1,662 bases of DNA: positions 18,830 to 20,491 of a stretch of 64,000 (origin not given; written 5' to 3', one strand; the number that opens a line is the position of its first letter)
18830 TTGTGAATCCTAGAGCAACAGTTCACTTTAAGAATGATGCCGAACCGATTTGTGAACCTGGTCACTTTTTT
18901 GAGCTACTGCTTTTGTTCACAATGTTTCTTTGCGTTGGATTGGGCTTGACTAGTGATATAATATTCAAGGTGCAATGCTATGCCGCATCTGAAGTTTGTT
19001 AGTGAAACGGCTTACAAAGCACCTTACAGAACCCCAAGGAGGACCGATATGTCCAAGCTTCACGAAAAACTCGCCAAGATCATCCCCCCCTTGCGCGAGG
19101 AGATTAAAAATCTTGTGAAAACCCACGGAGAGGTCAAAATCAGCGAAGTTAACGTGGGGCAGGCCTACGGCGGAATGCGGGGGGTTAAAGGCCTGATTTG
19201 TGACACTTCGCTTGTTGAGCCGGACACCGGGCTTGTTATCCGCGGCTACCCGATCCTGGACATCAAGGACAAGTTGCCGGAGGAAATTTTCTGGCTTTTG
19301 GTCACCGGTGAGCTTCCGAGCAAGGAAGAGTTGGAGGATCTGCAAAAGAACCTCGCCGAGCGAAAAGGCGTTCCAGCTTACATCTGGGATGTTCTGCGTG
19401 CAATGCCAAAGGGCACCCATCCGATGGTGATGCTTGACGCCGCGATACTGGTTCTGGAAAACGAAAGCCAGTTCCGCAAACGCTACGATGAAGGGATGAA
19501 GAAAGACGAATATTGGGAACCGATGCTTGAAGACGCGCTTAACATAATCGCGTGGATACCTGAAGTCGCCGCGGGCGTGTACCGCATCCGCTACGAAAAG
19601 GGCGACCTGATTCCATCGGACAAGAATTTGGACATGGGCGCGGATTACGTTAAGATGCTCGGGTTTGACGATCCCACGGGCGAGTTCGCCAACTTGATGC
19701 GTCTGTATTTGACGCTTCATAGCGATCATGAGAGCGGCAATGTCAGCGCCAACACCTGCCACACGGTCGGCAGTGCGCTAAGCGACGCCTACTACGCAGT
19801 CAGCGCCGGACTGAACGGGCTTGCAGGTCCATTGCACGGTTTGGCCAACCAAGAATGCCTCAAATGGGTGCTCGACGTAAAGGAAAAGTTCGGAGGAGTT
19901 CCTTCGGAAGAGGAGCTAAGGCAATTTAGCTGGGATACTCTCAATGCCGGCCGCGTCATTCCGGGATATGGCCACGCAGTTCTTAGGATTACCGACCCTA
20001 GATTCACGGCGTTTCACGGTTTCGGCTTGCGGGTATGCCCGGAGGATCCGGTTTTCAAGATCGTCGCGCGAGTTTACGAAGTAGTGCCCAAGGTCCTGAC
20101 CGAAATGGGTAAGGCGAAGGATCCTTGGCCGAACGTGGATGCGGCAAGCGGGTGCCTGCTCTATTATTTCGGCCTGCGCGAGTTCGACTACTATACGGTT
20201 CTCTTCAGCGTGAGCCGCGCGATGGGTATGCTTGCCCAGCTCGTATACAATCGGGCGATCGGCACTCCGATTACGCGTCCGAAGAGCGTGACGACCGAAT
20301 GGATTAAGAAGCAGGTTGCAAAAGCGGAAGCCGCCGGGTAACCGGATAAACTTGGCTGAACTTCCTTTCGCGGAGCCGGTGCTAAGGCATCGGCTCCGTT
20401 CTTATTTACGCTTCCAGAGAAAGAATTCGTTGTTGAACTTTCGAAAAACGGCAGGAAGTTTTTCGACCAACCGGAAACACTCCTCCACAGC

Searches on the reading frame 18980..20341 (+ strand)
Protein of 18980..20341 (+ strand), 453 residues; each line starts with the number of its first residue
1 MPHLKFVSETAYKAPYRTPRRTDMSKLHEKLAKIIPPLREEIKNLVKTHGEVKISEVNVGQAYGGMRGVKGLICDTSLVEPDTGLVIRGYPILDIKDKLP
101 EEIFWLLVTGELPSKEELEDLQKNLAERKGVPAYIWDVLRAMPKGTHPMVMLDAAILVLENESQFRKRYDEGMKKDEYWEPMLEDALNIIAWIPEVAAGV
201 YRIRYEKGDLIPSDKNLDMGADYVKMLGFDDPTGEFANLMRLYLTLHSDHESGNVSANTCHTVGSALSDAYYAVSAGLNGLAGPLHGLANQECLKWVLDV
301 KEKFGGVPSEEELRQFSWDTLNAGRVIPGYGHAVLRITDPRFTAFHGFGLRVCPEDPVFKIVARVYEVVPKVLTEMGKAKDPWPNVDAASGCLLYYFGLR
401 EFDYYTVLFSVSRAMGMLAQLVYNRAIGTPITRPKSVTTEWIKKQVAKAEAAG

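Call 96: find_homologous_proteins(query=window:18980-20341:+, max_evalue=1e-50)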
Query window:18980-20341:+ (453 aa): 7999 proteins with E <= 1e-50 among 8000 candidates; the best 120 are listed.
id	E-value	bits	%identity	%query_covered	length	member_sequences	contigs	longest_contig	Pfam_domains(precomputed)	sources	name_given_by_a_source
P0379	2.4e-293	991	100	95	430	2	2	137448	PF00285.27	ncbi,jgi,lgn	ncbi:MAG: citrate (Si)-synthase [bacterium]|jgi:citrate synthase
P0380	1.4e-254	863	87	95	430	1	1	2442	PF00285.27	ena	-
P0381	1.5e-230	784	77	92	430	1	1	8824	PF00285.27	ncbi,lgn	-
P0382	1.3e-227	774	77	94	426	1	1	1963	PF00285.27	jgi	jgi:citrate synthase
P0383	9.2e-226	768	77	94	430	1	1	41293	PF00285.27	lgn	-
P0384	4.5e-225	766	77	94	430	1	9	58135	PF00285.27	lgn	-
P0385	7.9e-224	762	76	95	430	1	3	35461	PF00285.27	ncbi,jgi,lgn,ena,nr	ncbi:citrate (Si)-synthase [bacterium]|nr:citrate (Si)-synthase [bacterium]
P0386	1.1e-219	748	75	94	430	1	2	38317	PF00285.27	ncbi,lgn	-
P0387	1.1e-219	748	75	94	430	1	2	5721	PF00285.27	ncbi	-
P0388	1.6e-211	721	73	93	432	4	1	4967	PF00285.27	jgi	jgi:citrate synthase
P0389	5.3e-210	716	73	94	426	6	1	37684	PF00285.27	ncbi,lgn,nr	ncbi:MAG: citrate (Si)-synthase [candidate division KSB1 bacterium]|nr:citrate (Si)-synthase [candid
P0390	3.2e-209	714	72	94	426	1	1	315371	PF00285.27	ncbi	ncbi:MAG: citrate (Si)-synthase [Candidatus Oleimicrobiaceae bacterium]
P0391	1.8e-207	708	69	94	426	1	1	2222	PF00285.27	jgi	jgi:citrate synthase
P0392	2.2e-207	708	70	94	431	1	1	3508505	PF00285.27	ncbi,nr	ncbi:Citrate synthase [Candidatus Zixiibacteriota bacterium]|nr:Citrate synthase [candidate division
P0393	4.5e-207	707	70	94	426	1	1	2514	PF00285.27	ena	-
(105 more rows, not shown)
